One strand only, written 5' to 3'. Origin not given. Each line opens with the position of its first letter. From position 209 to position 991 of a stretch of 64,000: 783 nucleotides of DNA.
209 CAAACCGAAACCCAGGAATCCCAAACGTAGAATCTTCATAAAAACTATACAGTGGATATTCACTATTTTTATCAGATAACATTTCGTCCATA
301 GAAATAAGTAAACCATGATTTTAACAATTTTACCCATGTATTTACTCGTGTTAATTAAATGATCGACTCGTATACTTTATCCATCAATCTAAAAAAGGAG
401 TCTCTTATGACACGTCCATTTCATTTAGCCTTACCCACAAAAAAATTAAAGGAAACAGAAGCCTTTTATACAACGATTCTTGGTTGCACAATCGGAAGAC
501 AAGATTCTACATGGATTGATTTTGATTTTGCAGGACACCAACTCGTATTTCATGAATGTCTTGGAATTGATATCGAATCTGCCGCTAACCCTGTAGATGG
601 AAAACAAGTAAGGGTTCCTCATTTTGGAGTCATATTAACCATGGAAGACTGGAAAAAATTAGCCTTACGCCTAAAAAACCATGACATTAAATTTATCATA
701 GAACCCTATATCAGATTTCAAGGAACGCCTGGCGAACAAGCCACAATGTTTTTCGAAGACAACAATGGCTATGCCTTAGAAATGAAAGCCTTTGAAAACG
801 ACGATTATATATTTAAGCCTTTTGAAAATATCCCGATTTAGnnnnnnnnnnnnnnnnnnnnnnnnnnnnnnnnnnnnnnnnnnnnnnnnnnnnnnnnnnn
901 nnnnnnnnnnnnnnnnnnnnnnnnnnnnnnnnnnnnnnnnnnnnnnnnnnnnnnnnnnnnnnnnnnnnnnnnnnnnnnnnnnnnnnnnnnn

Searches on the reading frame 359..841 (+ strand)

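Call 43: search_protein_families(library=pfam, proteins=[window:359-841:+], max_evalue=0.0001)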
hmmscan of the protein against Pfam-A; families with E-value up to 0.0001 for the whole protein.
window:359-841:+ (160 aa): 1 family
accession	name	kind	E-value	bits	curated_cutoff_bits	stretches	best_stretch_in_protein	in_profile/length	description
PF00903.31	Glyoxalase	-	1.6e-06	29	20.6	1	21-142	3-121/121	Glyoxalase/Bleomycin resistance protein/Dioxygenase superfamily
